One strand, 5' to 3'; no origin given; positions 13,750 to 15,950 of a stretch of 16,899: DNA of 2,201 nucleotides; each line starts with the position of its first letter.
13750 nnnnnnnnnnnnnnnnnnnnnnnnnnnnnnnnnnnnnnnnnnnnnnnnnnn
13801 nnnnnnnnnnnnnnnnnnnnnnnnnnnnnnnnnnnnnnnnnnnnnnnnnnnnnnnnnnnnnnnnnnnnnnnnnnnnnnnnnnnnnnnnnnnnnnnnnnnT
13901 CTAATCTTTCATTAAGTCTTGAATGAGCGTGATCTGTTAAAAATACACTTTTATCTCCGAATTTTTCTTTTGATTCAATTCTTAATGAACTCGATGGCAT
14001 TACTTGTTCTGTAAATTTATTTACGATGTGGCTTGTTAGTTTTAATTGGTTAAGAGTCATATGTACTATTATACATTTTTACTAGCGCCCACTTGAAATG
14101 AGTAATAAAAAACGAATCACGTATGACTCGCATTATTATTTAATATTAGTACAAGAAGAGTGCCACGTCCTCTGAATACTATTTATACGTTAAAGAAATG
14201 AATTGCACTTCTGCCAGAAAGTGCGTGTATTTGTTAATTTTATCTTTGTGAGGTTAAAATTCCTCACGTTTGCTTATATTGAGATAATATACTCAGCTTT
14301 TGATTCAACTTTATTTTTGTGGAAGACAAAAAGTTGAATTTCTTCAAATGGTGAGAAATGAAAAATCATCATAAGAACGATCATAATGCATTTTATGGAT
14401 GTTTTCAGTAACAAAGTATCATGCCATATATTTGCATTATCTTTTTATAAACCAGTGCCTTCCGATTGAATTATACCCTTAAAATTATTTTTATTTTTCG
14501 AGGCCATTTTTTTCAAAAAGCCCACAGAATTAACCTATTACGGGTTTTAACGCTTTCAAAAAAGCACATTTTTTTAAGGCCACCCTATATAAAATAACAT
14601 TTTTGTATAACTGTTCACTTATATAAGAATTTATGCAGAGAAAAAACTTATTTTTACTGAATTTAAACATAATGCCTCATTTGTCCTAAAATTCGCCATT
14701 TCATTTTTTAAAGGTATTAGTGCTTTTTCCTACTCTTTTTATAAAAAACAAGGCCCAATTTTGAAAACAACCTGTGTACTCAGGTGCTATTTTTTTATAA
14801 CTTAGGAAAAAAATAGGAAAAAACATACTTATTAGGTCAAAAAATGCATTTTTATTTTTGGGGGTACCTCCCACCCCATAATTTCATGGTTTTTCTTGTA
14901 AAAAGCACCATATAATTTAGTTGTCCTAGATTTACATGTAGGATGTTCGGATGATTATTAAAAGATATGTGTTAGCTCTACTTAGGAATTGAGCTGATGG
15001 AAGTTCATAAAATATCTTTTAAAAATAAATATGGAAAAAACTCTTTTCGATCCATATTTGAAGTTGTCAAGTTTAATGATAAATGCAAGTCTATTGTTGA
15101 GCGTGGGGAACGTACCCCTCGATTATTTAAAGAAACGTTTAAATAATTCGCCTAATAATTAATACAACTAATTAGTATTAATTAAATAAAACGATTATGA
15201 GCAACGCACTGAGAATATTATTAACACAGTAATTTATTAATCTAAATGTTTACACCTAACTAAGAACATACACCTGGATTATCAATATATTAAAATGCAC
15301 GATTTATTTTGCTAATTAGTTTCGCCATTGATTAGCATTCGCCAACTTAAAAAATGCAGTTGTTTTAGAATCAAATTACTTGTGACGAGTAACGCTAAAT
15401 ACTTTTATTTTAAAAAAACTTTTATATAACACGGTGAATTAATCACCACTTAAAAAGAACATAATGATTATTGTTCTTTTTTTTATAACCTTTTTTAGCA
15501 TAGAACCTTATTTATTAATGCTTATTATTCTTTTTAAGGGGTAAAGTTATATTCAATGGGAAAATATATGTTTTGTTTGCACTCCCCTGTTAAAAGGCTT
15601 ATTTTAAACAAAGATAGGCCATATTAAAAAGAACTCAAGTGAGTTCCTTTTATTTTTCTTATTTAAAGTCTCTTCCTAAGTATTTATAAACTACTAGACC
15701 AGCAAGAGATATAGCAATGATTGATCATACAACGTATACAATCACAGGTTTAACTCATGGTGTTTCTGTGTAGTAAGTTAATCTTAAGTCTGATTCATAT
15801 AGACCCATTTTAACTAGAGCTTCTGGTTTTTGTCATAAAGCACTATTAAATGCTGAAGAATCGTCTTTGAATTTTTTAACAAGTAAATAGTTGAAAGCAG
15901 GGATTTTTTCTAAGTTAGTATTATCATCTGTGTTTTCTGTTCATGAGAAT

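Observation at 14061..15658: A 1.6 kb gene desert subdivided by terminators and rich in hairpins and GC islands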

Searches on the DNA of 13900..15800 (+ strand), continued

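Call 68: search_with_rna_model(model_id=R2, sources=[window, L003, L004, L005], max_evalue=0.0001, make_alignment=true)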
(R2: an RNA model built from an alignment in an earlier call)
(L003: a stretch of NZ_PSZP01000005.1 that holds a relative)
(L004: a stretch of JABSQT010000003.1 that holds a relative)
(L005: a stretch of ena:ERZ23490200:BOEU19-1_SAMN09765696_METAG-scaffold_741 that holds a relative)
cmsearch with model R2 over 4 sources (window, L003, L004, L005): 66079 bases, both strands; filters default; matches with E-value up to 0.0001: 4.
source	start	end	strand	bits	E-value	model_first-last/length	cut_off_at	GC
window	14185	14339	-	203.6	1.4e-33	1-155/155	no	0.3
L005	1402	1558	+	134.2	1.8e-21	1-155/155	no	0.27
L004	12331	12481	+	117.7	1.4e-18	1-155/155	no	0.24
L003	12990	13137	+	49.8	9.9e-07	1-155/155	no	0.31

Alignment A11: 4 matches aligned to the model, 162 columns, each read 5' to 3' on its own strand. Consensus structure (alignment columns), stored with it:
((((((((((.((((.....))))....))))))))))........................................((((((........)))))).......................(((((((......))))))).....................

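Call 69: search_with_rna_model(model_id=R2, source=L006, filters=off, max_evalue=10, show_alignments=2)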
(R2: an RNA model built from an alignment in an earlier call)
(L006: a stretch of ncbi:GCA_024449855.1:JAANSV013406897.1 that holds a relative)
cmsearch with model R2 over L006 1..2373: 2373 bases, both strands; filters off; matches with E-value up to 10: 17.
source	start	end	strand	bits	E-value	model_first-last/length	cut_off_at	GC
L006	135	275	+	14.2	0.058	1-155/155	no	0.3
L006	1536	1638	-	7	1.1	1-155/155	no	0.24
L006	325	422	-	6.5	1.3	1-155/155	no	0.24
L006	1698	1800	-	6.1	1.5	1-155/155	no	0.23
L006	766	886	-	5.7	1.8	1-155/155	no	0.26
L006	1838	1968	+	5.6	1.8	1-155/155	no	0.31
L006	218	312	-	5.5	1.9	1-155/155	no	0.25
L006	1676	1756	+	5.3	2.1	1-155/155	no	0.22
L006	2049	2121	-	5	2.4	1-155/155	no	0.27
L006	530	653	+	4.7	2.7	1-155/155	no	0.3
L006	1879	1968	-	4.1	3.4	1-155/155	no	0.28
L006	705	797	+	3.9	3.6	1-155/155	no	0.29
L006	60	86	-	2.8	5.8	6-32/155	no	0.07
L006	282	379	+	2.5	6.5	1-155/155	no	0.29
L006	1307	1378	+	2.4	6.7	1-155/155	no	0.25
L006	1645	1695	-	1.7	8.9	1-155/155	no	0.22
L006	2220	2306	-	1.6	9.3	1-155/155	no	0.3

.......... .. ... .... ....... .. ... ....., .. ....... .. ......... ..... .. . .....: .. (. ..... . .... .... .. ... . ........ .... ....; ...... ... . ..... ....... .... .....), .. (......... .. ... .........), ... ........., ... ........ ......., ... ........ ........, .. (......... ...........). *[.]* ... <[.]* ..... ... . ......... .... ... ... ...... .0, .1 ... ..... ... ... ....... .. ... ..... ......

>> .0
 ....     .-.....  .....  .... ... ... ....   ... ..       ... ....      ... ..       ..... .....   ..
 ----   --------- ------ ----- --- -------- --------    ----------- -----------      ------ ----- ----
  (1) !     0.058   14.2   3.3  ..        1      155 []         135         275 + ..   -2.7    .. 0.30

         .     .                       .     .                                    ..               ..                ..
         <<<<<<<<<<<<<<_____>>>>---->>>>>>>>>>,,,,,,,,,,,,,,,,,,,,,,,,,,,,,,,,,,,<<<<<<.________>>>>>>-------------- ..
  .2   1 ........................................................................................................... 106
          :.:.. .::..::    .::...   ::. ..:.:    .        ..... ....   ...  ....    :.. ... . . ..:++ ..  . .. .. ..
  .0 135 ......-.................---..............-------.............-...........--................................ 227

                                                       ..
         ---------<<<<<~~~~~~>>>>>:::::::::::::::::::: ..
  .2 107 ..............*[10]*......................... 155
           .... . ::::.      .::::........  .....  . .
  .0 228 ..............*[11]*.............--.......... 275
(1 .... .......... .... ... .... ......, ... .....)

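Call 71: search_with_rna_model(model_id=R1, sources=[window, L004, L005], max_evalue=0.00001, make_alignment=true)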
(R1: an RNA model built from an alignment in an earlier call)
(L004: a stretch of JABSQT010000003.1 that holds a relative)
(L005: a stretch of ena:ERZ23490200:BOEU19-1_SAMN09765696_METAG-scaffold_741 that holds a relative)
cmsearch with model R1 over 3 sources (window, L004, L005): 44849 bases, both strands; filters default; matches with E-value up to 0.00001: 3.
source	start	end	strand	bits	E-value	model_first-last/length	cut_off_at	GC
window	14918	15090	+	195.1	1.2e-39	1-171/171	no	0.28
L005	655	828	-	185.5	1.3e-37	1-171/171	no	0.25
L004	11594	11758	-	167.6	8.7e-34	1-171/171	no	0.25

Alignment A12: 3 matches aligned to the model, 176 columns, each read 5' to 3' on its own strand. Consensus structure (alignment columns), stored with it:
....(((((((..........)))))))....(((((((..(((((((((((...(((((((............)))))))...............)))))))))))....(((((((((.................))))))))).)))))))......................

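Call 82: search_with_rna_model(model_id=R2, source=L007, filters=off, max_evalue=10)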
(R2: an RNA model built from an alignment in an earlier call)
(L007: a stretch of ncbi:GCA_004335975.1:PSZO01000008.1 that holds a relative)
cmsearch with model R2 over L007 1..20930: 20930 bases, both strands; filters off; matches with E-value up to 10: 31.
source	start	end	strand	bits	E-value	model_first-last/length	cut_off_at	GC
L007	676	799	+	16.1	0.24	1-155/155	no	0.3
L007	6020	6147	+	15.6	0.3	1-155/155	no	0.32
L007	18491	18527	+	14.5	0.46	97-135/155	no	0.16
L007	3158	3286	+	13.9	0.59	1-155/155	no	0.3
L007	12513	12655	+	13.6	0.66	1-155/155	no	0.31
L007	8733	8845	+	11.6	1.5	1-155/155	no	0.26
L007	14610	14727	+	11.5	1.5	1-155/155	no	0.28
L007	14198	14281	-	10.6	2.2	1-155/155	no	0.26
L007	18304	18411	-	10.4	2.4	1-155/155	no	0.27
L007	7496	7622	-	10.3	2.4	1-155/155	no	0.24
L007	1354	1403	+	9.6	3.3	41-92/155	no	0.28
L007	1346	1477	-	9.3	3.7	1-155/155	no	0.3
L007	99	196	-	9.1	4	1-155/155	no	0.27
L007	3552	3669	-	9.1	4.1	1-155/155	no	0.29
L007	2493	2599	+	8.9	4.3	1-155/155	no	0.25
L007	72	200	+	8.9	4.3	1-155/155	no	0.27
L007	3462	3489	+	8.7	4.7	65-92/155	no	0.18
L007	11981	12104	+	8.6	4.9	1-155/155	no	0.37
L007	5904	6053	-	8.4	5.3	1-155/155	no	0.32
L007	10690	10796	-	8.2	5.8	1-155/155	no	0.3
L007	4995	5068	+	8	6.3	1-155/155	no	0.28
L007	6245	6407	+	7.8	6.9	1-155/155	no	0.33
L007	7424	7518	+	7.5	7.6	1-155/155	no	0.31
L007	1199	1311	+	7.3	8.1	1-155/155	no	0.33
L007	17462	17564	-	7.3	8.3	1-155/155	no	0.25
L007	14245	14319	+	7.2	8.7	1-155/155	no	0.27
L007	17287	17412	-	7.1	8.8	1-155/155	no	0.31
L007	16230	16321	-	7.1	8.9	1-155/155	no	0.3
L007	890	967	-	7.1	9.1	1-155/155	no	0.19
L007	16052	16167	+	7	9.4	1-155/155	no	0.28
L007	15100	15225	+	6.9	9.6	1-155/155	no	0.34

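Call 84: build_rna_model(alignment_id=A11)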
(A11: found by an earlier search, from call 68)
Model R3 built from alignment A11 (4 sequences, 162 columns); structure: stored with the alignment.
model positions 154; base pairs 27; branch points 2; effective number of sequences 1.44; information 0.59 bits per position. Calibrated on 0.2 Mb of random sequence (short: E-values are rough).
structure used (alignment columns):
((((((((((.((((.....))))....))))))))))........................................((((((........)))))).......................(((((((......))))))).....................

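Call 85: search_with_rna_model(model_id=R3, sources=[window, L003, L004, L005, L006, L007, L002], max_evalue=0.05, make_alignment=true, show_alignments=5)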
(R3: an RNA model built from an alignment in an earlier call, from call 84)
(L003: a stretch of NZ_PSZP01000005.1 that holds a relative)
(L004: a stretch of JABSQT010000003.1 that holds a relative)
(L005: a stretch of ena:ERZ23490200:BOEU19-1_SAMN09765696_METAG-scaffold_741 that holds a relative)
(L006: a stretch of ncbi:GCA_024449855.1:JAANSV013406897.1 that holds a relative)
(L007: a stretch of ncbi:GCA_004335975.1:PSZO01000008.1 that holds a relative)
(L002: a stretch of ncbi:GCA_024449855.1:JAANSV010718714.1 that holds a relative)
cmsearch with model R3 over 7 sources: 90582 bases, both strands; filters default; matches with E-value up to 0.05: 5.
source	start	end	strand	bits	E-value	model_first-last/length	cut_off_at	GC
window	14185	14339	-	176.5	1.7e-31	1-154/154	no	0.3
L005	1402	1558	+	156.3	1.3e-27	1-154/154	no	0.27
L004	12331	12481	+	146.2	1.1e-25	1-154/154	no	0.24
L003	12990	13137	+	127.7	3.7e-22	1-154/154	no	0.31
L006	141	275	+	28.1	0.0045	1-154/154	no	0.29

Alignment A13: 5 matches aligned to the model, 164 columns, each read 5' to 3' on its own strand. Consensus structure (alignment columns), stored with it:
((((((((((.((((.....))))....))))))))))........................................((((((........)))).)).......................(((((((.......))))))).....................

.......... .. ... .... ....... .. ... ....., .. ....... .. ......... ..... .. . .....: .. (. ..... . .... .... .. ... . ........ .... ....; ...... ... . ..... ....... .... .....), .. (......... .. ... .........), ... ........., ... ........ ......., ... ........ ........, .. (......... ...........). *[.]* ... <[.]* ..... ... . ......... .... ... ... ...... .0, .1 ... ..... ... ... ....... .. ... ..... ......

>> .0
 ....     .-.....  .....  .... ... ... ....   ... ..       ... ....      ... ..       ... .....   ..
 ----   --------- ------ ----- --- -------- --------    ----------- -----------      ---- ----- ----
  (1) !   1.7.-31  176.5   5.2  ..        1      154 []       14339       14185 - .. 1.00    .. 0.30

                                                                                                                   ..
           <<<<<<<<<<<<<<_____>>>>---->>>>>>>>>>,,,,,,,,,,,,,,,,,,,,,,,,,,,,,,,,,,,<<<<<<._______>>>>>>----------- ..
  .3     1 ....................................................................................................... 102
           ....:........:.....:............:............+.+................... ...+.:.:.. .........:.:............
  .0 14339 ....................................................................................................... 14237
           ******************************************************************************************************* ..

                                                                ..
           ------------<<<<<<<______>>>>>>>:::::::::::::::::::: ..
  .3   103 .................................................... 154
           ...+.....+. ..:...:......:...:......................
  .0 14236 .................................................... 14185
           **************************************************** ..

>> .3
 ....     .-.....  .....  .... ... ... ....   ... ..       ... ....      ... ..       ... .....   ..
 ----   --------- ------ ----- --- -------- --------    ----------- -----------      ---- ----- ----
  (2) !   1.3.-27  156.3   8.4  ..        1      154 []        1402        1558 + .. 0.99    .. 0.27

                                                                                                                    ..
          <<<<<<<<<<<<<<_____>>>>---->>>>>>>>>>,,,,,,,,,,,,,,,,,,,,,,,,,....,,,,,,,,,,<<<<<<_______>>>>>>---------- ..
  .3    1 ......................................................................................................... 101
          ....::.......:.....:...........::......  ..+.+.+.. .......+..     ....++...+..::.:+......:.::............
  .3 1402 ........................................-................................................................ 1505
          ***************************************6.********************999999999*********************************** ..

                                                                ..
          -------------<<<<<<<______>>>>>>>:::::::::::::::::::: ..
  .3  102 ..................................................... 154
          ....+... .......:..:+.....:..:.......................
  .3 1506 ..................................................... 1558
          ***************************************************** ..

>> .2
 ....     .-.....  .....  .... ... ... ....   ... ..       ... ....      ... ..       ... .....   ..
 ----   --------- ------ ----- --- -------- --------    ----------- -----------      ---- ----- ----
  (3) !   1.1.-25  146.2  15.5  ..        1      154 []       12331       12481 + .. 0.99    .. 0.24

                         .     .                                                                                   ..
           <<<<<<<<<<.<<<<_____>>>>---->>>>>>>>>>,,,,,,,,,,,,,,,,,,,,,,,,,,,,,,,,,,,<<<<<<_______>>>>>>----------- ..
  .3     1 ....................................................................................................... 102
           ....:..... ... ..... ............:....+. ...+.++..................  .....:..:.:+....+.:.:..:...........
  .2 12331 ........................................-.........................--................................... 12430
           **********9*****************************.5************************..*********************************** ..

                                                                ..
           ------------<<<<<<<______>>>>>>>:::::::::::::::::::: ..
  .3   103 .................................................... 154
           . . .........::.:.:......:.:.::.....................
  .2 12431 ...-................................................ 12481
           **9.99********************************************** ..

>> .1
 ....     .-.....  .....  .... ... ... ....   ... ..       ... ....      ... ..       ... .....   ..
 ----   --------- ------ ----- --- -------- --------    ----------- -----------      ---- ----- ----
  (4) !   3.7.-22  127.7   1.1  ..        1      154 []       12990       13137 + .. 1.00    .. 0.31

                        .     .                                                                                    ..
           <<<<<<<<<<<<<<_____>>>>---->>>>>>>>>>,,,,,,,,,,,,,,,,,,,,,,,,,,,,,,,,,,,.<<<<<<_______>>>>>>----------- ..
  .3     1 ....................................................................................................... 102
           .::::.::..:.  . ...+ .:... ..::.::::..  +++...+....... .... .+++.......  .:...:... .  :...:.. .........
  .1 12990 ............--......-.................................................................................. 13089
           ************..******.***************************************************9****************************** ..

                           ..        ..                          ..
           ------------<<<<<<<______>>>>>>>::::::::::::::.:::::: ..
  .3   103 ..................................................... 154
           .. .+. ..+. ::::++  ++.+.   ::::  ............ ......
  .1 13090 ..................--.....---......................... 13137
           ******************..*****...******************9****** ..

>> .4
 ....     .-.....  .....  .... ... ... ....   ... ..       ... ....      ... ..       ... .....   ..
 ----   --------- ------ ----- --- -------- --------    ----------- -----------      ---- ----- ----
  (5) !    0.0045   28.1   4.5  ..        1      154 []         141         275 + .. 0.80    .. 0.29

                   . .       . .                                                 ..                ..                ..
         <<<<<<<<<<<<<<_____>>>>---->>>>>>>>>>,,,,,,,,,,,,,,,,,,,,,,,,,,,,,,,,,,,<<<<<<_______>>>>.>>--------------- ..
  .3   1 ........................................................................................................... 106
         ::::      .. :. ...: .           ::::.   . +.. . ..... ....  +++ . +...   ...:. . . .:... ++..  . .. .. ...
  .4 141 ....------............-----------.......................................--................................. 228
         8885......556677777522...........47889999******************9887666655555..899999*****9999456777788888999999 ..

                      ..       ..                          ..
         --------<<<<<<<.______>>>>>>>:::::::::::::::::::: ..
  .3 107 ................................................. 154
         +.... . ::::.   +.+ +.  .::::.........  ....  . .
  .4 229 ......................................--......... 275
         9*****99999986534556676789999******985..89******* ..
